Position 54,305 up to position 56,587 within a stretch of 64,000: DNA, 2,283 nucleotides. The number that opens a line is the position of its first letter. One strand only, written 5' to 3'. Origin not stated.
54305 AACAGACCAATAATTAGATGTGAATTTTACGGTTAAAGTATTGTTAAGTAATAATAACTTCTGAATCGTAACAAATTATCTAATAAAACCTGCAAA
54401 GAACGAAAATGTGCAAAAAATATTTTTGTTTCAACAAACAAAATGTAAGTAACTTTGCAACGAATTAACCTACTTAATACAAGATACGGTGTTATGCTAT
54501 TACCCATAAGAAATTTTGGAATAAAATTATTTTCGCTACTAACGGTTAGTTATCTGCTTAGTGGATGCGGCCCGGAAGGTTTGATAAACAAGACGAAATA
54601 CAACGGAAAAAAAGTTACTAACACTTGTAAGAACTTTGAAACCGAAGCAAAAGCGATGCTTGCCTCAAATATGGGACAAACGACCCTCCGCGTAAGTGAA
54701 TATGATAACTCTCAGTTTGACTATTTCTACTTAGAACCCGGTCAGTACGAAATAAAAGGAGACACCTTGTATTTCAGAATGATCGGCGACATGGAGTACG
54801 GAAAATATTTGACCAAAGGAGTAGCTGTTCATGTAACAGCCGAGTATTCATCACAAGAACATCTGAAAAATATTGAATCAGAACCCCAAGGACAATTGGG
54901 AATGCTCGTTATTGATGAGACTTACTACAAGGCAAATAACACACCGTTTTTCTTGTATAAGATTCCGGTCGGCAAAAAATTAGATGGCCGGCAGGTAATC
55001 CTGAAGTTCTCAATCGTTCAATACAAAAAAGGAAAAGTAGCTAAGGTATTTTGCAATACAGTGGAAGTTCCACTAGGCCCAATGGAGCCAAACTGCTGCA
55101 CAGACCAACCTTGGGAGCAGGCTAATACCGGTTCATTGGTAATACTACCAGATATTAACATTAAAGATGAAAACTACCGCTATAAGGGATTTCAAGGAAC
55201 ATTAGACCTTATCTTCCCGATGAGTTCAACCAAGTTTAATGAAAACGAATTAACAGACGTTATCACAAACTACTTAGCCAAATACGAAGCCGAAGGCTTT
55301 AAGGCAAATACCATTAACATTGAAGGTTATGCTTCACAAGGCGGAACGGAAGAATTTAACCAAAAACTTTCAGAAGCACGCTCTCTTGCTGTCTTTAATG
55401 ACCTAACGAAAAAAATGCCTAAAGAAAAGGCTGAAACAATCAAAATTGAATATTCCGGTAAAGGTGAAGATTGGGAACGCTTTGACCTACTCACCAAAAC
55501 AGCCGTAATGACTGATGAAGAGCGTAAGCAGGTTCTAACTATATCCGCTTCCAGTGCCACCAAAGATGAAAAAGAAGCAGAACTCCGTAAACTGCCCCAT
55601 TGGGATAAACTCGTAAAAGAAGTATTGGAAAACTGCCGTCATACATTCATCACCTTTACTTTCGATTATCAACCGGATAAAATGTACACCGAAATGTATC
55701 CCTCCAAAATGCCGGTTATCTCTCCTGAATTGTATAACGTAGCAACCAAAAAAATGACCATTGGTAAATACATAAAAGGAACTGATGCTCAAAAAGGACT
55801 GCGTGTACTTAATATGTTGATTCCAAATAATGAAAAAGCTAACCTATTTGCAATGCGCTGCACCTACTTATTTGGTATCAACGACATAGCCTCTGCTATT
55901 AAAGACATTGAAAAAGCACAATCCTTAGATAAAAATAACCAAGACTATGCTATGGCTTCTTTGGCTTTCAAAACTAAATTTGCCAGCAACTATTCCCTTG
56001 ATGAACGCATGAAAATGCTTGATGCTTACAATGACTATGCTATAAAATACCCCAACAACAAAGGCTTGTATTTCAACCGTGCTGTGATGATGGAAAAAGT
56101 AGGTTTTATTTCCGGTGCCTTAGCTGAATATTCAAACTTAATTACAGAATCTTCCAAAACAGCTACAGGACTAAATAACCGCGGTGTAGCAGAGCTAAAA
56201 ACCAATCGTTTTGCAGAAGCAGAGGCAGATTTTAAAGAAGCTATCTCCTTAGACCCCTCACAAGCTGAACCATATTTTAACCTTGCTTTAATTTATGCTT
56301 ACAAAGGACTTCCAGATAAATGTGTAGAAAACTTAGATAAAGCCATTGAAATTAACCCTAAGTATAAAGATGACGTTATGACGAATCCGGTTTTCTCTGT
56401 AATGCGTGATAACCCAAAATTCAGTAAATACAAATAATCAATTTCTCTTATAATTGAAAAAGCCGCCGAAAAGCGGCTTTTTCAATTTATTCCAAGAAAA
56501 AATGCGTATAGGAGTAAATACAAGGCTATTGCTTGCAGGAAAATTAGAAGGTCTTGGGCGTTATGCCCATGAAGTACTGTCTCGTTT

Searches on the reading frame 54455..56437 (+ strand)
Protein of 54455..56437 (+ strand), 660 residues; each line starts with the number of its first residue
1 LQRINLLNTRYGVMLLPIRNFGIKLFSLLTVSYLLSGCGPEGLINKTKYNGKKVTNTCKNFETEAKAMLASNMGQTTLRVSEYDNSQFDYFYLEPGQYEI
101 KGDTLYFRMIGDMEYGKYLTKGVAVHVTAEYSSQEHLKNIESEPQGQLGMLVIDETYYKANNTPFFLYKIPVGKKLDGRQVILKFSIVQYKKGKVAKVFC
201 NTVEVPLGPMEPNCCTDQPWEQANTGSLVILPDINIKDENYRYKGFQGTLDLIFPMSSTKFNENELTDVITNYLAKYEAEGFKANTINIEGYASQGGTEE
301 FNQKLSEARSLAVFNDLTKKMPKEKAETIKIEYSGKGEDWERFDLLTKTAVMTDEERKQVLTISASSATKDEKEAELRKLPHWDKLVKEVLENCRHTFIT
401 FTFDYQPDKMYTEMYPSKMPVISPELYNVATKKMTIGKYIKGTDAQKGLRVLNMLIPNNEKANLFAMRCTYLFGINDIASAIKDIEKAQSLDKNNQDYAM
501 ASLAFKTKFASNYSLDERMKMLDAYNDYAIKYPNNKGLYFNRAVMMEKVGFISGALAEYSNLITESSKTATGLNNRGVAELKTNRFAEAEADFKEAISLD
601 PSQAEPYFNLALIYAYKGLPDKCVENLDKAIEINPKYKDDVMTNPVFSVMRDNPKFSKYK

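Call 115: search_protein_families(library=pfam, proteins=[window:54455-56437:+], max_evalue=0.00001)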
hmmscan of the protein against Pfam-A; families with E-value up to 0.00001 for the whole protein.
window:54455-56437:+ (660 aa): 6 families
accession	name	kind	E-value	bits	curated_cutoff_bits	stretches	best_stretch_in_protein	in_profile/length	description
PF00515.34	TPR_1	-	1.6e-17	62.9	27.8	2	571-602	2-33/34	Tetratricopeptide repeat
PF07719.23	TPR_2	-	1.6e-16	59.4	27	0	570-602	1-33/34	Tetratricopeptide repeat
PF13181.12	TPR_8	-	5.7e-14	51.5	25.7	0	604-637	1-34/34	Tetratricopeptide repeat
PF13414.12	TPR_11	-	2.4e-07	30.8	26.8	1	582-617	6-41/42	TPR repeat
PF13431.12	TPR_17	-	6.8e-07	29.5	24.4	0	593-624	2-33/34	Tetratricopeptide repeat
PF00691.25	OmpA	-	1.2e-06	29.2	27.2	1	270-338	20-81/98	OmpA family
